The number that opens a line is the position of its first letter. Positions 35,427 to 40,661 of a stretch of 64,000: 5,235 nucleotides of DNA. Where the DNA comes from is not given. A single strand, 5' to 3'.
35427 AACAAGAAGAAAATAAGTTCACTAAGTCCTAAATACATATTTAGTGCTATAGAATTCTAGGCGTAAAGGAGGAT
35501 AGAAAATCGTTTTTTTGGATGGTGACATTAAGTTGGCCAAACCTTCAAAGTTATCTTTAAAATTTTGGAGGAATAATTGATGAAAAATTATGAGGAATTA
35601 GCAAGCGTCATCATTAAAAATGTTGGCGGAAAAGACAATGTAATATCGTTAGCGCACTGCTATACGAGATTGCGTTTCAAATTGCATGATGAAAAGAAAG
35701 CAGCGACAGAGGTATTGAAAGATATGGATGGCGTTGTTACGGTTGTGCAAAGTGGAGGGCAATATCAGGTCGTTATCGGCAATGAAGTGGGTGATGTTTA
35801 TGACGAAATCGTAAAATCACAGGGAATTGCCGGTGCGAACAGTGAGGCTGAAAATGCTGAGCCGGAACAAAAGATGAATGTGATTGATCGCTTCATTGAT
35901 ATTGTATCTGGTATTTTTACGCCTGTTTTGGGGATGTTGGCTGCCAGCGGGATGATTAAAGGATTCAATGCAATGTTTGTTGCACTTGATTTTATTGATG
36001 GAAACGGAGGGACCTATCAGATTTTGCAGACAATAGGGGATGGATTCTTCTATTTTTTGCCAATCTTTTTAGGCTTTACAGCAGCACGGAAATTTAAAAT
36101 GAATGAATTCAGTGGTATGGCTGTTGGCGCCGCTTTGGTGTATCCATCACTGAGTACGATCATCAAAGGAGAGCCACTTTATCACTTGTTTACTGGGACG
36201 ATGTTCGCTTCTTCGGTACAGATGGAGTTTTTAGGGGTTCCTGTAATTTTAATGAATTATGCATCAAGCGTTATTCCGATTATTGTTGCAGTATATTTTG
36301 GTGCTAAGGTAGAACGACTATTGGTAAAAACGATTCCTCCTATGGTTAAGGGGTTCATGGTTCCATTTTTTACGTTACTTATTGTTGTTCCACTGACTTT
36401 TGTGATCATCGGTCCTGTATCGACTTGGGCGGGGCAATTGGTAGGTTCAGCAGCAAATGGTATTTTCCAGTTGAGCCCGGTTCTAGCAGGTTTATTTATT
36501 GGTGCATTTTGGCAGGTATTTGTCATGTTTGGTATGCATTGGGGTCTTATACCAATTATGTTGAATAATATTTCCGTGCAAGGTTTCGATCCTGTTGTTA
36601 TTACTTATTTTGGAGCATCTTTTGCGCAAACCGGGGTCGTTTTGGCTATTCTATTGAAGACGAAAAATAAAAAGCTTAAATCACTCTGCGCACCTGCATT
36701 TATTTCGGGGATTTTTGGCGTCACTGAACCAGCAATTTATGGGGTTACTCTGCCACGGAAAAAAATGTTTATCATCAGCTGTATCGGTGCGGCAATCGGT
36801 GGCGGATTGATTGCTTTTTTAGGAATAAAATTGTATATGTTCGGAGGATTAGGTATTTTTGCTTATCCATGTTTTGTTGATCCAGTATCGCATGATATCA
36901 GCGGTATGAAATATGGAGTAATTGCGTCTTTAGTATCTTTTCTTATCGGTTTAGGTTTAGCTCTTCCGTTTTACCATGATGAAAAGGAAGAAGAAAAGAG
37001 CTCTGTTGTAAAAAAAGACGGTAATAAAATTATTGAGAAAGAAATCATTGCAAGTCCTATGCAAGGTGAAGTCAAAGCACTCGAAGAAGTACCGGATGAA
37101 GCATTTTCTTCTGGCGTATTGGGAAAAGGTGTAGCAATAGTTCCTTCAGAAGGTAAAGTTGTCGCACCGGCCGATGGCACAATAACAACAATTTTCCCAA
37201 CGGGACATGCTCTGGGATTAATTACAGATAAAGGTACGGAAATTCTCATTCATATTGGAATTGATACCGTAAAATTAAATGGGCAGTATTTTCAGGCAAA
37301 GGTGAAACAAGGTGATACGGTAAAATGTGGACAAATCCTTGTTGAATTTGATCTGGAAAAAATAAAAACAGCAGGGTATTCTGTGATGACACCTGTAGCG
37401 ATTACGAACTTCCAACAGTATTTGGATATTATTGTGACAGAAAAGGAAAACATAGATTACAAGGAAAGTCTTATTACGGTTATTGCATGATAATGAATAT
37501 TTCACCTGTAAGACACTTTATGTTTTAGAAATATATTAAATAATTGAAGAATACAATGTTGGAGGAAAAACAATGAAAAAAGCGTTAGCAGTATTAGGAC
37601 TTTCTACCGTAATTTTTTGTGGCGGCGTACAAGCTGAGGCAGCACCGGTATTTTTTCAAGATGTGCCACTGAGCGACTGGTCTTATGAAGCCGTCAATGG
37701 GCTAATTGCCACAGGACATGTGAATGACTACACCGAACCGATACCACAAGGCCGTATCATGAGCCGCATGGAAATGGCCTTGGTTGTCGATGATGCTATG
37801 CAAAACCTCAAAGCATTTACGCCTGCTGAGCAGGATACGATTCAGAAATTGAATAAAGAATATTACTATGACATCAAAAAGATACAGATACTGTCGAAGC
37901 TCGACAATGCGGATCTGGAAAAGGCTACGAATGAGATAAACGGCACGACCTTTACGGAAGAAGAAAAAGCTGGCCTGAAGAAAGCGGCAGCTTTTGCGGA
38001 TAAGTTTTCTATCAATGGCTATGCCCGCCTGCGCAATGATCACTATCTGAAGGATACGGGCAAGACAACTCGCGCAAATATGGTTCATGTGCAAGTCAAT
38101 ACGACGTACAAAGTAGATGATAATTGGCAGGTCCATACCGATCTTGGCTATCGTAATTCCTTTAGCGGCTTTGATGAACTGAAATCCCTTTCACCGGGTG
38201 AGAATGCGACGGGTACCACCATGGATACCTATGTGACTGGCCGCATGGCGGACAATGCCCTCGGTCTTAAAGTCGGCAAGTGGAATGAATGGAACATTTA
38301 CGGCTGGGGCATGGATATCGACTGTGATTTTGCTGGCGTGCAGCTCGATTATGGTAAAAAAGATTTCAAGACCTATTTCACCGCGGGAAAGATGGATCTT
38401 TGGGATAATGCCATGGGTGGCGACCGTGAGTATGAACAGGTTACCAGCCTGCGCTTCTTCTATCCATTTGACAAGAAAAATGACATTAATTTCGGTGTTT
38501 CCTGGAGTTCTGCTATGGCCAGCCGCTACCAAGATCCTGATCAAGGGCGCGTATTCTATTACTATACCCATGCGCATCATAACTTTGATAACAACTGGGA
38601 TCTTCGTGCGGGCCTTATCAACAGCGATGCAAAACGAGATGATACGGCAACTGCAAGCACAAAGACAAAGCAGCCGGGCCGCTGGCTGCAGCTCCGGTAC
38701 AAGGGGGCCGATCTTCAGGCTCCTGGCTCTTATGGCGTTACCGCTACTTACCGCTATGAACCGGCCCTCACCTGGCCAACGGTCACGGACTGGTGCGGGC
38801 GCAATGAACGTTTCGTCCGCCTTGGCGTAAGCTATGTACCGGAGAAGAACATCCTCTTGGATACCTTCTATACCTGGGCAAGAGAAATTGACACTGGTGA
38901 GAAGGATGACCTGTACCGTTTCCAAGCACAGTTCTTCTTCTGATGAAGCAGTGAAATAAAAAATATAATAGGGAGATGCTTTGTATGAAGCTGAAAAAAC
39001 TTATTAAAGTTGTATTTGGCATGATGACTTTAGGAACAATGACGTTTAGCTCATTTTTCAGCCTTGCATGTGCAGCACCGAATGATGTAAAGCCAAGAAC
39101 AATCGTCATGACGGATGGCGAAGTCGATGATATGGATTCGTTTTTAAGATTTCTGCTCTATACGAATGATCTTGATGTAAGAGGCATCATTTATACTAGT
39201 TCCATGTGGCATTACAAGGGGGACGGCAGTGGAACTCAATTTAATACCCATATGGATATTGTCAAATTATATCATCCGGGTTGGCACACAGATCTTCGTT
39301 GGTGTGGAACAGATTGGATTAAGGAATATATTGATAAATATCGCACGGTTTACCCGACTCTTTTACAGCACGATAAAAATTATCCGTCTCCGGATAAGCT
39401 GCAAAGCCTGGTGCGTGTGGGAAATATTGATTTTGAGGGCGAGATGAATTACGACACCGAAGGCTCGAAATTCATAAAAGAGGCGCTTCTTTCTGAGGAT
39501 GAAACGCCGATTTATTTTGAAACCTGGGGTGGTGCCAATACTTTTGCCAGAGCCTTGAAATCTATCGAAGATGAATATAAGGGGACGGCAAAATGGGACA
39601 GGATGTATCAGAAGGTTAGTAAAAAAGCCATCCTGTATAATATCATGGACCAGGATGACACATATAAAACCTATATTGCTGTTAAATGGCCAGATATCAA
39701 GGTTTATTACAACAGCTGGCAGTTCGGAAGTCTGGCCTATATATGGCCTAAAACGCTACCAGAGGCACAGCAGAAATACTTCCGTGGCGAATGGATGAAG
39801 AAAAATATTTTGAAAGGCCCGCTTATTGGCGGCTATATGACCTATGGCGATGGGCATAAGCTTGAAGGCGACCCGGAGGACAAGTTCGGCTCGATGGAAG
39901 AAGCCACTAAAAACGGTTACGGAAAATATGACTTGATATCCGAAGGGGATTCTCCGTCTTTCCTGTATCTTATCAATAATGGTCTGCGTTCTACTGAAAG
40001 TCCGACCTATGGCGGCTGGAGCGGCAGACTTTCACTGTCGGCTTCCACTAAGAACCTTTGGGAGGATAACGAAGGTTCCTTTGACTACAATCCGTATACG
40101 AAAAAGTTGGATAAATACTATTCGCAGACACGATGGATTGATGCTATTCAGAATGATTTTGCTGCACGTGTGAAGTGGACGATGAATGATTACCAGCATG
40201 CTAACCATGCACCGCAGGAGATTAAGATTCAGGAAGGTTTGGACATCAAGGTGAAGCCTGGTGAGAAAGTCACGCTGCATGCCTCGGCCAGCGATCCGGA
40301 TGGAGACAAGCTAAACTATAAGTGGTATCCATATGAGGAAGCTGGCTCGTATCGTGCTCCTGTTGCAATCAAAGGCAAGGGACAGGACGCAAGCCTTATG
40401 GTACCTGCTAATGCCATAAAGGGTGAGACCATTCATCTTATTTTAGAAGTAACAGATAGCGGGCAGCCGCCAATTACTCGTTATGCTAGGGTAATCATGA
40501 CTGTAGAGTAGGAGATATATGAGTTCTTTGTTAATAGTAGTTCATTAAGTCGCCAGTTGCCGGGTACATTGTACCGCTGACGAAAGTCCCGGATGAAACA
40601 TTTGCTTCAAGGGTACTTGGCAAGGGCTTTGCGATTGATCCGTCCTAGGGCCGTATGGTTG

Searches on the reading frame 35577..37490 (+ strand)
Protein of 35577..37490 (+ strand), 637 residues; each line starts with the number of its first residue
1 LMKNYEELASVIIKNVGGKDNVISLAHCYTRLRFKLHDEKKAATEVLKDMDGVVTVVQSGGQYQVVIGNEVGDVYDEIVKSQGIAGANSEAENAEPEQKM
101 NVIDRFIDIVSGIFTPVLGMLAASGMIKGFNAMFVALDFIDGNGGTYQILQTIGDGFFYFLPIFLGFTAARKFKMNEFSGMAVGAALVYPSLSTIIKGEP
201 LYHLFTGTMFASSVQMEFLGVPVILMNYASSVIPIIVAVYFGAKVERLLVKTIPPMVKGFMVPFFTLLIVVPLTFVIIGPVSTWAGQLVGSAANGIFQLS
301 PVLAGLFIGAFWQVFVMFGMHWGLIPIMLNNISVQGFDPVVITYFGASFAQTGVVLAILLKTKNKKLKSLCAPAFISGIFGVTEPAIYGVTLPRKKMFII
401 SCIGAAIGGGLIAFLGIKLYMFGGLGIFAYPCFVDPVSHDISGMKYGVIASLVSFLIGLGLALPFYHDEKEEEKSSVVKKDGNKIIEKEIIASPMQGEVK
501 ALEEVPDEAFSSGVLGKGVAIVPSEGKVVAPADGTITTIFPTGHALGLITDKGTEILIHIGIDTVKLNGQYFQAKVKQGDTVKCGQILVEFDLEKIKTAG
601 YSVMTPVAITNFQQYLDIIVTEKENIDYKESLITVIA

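Call 58: search_protein_families(library=pfam, proteins=[window:35577-37490:+], max_evalue=0.00001)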
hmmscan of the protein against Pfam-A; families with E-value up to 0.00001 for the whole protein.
window:35577-37490:+ (637 aa): 3 families
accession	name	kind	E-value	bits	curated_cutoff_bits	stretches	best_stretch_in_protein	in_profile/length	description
PF00358.26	PTS_EIIA_1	-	1.3e-52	177.3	27.2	1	490-614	2-126/127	phosphoenolpyruvate-dependent sugar phosphotransferase system, EIIA 1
PF02378.23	PTS_EIIC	-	3.2e-34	118.9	30.7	1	112-403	2-317/319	Phosphotransferase system, EIIC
PF00367.25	PTS_EIIB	-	5.7e-14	51.7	27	1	12-42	3-33/34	phosphotransferase system, EIIB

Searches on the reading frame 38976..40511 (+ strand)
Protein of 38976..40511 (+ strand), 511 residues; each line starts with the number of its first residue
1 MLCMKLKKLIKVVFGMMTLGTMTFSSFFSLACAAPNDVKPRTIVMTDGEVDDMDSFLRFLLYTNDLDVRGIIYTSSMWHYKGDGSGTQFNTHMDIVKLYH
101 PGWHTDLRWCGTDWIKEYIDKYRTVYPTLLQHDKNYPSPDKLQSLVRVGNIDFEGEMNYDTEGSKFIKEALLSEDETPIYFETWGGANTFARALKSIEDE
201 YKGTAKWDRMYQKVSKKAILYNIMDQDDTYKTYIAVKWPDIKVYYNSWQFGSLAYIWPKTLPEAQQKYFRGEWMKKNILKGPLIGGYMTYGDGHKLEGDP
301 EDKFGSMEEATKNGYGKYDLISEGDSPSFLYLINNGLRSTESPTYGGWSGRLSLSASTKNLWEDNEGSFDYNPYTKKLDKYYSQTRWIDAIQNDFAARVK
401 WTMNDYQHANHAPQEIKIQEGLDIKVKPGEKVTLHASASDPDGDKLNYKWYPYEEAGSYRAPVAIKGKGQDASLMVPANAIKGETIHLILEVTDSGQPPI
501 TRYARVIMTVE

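Call 67: search_protein_families(library=pfam, proteins=[window:38976-40511:+], max_evalue=1e-8)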
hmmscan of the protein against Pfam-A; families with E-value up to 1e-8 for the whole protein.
window:38976-40511:+ (511 aa): 2 families
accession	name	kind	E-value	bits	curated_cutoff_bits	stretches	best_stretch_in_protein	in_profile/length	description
PF07632.16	Sde182_NH-like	-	3.7e-67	227.1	26.8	1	41-351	1-267/268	Cellulose-binding Sde182, nucleoside hydrolase-like domain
PF21027.3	Sde0182_C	-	5e-25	88.3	27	1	431-510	1-83/83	Cellulose-binding protein Sde0182, C-terminal domain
